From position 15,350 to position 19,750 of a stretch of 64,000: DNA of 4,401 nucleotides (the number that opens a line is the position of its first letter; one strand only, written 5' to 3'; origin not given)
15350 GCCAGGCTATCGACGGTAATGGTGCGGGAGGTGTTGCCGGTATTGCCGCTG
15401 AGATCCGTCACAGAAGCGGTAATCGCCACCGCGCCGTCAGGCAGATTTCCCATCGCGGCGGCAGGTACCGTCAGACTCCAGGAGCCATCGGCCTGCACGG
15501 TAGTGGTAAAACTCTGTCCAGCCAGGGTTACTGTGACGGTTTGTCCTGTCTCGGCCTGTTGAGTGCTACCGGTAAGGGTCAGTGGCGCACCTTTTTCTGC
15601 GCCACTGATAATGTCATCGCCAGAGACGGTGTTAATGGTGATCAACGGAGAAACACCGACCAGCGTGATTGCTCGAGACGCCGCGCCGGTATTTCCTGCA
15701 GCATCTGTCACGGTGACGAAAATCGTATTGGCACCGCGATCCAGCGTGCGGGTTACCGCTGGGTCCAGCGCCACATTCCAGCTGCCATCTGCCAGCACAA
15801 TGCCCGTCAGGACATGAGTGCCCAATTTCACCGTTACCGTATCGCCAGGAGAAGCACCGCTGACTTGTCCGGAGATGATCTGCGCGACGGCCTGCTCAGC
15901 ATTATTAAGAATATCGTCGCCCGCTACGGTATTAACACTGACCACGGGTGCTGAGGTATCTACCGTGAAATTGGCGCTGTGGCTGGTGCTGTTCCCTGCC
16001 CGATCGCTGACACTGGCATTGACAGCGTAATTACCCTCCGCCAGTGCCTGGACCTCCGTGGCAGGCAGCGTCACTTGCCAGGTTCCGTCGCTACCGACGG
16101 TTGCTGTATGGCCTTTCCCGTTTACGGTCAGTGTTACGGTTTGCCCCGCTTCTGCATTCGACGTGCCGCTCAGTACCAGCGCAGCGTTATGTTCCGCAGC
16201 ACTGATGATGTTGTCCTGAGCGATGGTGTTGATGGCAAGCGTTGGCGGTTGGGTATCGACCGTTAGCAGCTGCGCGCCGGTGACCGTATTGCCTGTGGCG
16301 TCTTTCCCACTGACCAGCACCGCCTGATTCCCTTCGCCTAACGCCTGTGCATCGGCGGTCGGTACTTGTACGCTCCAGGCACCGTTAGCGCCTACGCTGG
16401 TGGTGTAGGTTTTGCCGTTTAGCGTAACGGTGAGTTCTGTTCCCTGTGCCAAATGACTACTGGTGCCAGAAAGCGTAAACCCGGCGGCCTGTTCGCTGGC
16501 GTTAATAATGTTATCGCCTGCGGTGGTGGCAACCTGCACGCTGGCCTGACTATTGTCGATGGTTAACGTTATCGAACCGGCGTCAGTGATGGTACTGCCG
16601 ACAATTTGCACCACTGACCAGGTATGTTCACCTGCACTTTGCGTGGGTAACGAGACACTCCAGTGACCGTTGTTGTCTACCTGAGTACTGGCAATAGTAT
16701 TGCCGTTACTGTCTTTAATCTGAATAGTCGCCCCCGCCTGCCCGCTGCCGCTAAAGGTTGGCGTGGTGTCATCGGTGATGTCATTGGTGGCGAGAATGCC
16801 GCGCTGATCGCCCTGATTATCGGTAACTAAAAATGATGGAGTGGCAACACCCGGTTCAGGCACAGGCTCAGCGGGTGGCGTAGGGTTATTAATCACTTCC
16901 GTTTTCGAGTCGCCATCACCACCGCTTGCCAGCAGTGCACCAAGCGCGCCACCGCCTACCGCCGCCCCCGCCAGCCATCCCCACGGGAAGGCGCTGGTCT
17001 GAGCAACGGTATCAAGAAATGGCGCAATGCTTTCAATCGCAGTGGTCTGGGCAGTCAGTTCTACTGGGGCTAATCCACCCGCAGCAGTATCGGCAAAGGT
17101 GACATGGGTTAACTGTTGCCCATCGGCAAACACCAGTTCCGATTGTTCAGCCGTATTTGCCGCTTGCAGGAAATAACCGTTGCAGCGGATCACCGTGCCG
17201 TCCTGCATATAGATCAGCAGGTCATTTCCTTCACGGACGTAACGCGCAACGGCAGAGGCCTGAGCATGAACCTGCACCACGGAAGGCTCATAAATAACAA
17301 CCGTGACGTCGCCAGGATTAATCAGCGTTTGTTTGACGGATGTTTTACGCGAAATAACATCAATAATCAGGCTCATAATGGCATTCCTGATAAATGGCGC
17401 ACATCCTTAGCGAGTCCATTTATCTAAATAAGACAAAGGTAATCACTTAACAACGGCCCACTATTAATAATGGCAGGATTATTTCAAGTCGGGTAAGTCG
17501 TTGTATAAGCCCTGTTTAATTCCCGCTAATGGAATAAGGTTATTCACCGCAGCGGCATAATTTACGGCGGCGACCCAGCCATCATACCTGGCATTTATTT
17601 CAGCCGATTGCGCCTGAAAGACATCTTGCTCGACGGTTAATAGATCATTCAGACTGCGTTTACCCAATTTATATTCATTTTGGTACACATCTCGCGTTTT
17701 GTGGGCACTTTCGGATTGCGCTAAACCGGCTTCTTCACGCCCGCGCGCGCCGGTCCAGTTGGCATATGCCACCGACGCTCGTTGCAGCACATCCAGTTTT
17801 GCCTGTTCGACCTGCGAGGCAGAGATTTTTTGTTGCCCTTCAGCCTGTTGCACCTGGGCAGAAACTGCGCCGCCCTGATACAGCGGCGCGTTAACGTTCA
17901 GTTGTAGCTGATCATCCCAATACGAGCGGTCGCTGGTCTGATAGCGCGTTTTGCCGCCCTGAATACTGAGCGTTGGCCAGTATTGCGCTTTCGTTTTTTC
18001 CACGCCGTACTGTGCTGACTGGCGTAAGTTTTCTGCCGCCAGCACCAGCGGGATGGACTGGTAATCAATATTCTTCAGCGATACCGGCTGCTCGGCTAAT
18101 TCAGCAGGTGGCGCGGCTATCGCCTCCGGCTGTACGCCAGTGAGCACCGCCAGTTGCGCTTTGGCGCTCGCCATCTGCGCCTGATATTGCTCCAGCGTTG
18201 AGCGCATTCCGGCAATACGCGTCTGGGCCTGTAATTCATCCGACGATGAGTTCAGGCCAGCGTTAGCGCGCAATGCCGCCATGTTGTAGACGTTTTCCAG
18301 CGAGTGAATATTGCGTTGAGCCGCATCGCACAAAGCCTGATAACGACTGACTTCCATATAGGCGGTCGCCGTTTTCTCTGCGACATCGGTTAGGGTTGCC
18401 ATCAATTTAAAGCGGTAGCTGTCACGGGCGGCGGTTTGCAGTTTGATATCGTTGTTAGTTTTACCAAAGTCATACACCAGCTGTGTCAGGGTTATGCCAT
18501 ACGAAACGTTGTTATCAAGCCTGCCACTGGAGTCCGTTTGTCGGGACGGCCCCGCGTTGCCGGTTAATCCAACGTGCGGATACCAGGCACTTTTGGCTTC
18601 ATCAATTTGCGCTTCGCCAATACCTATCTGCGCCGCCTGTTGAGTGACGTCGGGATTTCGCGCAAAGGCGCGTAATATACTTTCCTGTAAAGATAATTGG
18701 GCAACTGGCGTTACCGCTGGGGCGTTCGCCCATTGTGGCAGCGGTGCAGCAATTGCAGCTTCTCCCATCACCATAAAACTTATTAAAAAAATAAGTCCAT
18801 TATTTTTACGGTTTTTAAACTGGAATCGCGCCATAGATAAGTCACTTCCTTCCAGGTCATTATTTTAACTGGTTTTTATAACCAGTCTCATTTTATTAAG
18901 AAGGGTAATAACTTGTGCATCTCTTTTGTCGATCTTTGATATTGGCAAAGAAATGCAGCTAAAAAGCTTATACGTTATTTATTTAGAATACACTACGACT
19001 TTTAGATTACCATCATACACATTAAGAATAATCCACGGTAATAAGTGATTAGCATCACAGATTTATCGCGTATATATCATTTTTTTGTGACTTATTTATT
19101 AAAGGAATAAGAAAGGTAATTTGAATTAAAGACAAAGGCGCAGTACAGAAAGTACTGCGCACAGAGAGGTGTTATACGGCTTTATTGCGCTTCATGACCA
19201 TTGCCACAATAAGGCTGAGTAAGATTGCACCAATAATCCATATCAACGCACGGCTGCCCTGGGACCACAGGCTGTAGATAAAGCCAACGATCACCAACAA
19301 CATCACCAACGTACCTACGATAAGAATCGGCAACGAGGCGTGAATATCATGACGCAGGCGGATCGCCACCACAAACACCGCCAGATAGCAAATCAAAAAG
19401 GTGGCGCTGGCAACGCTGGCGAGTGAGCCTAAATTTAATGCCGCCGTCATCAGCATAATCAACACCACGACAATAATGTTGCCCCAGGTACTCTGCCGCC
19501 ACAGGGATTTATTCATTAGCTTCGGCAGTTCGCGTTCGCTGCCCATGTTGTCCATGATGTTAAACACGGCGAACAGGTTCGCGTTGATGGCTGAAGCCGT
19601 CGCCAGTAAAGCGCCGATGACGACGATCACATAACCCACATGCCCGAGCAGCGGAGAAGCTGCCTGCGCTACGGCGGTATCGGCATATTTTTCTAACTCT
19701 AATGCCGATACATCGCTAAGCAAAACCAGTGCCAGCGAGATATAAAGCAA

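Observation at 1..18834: Accessory island at the ybaT junction: TolC-family OMP gene plus a giant Ig-repeat adhesin gene of at least 5,792 codons (putative T1SS adhesin system, truncated by the window)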

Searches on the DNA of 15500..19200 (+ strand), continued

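Call 77: get_annotated_region(hit=H107, flank=0)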
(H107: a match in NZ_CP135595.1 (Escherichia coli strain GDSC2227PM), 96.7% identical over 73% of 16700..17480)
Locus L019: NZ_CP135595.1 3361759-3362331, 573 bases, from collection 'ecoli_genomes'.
description: Escherichia coli strain GDSC2227PM chromosome, complete genome
organism: Escherichia coli strain GDSC2227PM (NCBI taxid 562)
replicon: chromosome; assembly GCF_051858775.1
host: -; source: vegetable; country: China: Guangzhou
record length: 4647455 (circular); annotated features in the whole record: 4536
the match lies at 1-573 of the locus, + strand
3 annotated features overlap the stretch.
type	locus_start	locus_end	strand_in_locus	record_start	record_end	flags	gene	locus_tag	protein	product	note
CDS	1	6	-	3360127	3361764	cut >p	-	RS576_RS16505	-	type I secretion system permease/ATPase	incomplete; partial in the middle of a contig; missing N-terminus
CDS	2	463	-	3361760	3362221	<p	-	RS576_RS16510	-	BapA/Bap/LapF family prefix-like domain-containing protein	incomplete; partial in the middle of a contig; missing C-terminus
CDS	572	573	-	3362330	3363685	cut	-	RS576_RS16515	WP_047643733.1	TolC family outer membrane protein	-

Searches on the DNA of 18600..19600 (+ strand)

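Call 37: search_dna_similar(query=window:18600-19600:+, collection=ecoli_genomes, mode=near, max_rows=30, rows=spread)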
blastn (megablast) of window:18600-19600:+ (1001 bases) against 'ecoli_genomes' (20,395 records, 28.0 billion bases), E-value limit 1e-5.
Records with a match: 5422; places in all: 5424; records where one place covers at least 80% of the query: 958.
Genomes with a match: 5422 of 5426; with a place that covers at least 80% of the query: 958. Places per genome that has any: lowest 1, median 1, highest 2. On chromosomes: 5422 places; on plasmids: 2.
Best place of each record, by identity: >=99% 8; 95-99% 4855; 90-95% 559.
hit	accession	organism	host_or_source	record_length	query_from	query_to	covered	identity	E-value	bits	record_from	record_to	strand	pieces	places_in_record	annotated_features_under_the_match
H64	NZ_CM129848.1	Escherichia coli strain TB06052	fresh water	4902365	1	1001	100%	99.1%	0e+0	1799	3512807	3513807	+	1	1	ybaT: APC family permease | TolC family outer membrane protein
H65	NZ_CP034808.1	Escherichia coli strain 08-3914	missing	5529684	1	1001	100%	98.6%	0e+0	1772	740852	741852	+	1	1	ybaT: APC family permease | TolC family outer membrane protein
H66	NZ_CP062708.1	Escherichia coli O157:H7 strain Z1832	Bovine Faeces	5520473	1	1001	100%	98.5%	0e+0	1766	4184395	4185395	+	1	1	ybaT: APC family permease | TolC family outer membrane protein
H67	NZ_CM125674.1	Escherichia coli strain 2022N21-074-17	not applicable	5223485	1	1001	100%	98.4%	0e+0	1759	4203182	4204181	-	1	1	ybaT: APC family permease | TolC family outer membrane protein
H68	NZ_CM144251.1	Escherichia coli strain LP-26-E1-261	not applicable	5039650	1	1001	100%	97.9%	0e+0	1733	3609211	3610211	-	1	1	ybaT: APC family permease | TolC family outer membrane protein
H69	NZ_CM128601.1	Escherichia coli strain E300010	Homo sapiens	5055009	1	1001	100%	97.5%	0e+0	1711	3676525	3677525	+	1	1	ybaT: APC family permease | TolC family outer membrane protein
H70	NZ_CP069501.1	Escherichia coli strain FDAARGOS_1268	Homo sapiens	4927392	545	1001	46%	97.6%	0e+0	784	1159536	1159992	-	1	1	ybaT: APC family permease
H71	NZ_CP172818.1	Escherichia coli strain HS-02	Homo sapiens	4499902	545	1001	46%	97.4%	0e+0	778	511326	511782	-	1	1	ybaT: APC family permease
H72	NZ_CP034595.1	Escherichia coli strain WCHEC035053S1G0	missing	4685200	545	1001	46%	97.2%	0e+0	773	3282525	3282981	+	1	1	ybaT: APC family permease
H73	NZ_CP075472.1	Escherichia coli strain NT1F25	pig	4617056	545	1001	46%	97.2%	0e+0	773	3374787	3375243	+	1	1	ybaT: APC family permease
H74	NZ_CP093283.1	Escherichia coli strain EC-14-2-9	Homo sapiens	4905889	545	1001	46%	97.2%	0e+0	773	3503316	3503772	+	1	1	ybaT: APC family permease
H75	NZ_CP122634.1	Escherichia coli strain ETEC4085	Sus scrofa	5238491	545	1001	46%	97.2%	0e+0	773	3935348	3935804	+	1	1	ybaT: APC family permease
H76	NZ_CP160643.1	Escherichia coli strain PEC1003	Sewage water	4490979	545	1001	46%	97.2%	0e+0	773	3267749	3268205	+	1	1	ybaT: APC family permease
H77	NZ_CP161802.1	Escherichia coli strain MG-phbCAB-3-6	not application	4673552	545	1001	46%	97.2%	0e+0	773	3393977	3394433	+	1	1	ybaT: APC family permease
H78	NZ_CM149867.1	Escherichia coli strain HCP6S3_I2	Sus scrofa domesticus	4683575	545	1001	46%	97.2%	0e+0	773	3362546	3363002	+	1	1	ybaT: APC family permease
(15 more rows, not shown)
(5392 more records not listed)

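Call 39: get_annotated_region(hit=H64, flank=20000)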
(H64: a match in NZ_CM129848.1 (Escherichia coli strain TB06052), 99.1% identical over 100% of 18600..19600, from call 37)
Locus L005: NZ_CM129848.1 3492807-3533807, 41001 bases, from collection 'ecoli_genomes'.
description: Escherichia coli strain TB06052 chromosome, whole genome shotgun sequence
organism: Escherichia coli strain TB06052 (NCBI taxid 562)
replicon: chromosome; assembly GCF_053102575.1
host: -; source: fresh water; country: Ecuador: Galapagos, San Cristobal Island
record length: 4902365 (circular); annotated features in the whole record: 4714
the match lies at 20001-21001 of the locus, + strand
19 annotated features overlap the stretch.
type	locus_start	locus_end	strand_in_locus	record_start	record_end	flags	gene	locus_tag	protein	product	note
CDS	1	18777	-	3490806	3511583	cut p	siiEA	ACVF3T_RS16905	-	BapA-related adhesin SiiEA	internal stop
CDS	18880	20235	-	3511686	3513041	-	-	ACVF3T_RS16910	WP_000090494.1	TolC family outer membrane protein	-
CDS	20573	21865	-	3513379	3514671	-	ybaT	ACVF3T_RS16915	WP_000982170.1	APC family permease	-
CDS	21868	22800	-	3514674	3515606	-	glsA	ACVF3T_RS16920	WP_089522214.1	glutaminase A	-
CDS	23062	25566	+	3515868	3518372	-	copA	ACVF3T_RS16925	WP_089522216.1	copper-exporting P-type ATPase CopA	-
CDS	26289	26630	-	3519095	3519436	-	ybaQ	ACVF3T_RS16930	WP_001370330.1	HigA family addiction module antitoxin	-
CDS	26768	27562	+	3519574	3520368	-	ybaP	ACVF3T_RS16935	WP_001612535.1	TraB/GumN family protein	-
CDS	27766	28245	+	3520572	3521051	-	ybaK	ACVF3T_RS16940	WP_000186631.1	Cys-tRNA(Pro)/Cys-tRNA(Cys) deacylase YbaK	-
CDS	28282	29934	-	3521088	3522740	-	ushA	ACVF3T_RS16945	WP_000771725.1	bifunctional UDP-sugar hydrolase/5'-nucleotidase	-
CDS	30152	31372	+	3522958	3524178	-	fsr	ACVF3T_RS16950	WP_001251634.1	fosmidomycin MFS transporter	-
CDS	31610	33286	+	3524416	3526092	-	ybaL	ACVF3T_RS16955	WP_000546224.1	YbaL family putative K(+) efflux transporter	-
CDS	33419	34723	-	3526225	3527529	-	gsk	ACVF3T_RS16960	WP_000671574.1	inosine/guanosine kinase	-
CDS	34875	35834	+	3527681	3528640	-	aes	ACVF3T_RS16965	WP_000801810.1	acetyl esterase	-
CDS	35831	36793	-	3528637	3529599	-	hemH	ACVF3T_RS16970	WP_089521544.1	ferrochelatase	-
CDS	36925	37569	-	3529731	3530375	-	adk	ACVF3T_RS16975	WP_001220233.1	adenylate kinase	-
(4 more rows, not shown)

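Call 81: get_annotated_region(hit=H77, flank=900)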
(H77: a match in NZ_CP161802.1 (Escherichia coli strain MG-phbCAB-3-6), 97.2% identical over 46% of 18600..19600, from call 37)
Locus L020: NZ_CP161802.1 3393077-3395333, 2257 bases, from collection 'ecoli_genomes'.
description: Escherichia coli strain MG-phbCAB-3-6 chromosome, complete genome
organism: Escherichia coli strain MG-phbCAB-3-6 (NCBI taxid 562)
replicon: chromosome; assembly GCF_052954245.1
host: -; source: not application; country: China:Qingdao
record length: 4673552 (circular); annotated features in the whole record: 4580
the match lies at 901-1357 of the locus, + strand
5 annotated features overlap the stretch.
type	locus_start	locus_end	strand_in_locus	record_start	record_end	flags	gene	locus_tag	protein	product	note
CDS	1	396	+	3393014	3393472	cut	ybbJ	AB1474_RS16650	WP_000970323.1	NfeD family protein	-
CDS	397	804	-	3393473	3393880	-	cueR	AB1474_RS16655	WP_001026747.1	Cu(I)-responsive transcriptional regulator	-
CDS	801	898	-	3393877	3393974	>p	-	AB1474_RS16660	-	hypothetical protein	frameshifted; incomplete; partial in the middle of a contig; missing N-terminus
CDS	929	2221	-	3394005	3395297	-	ybaT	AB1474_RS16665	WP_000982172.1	APC family permease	-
CDS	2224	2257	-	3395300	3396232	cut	glsA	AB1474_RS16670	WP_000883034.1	glutaminase A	-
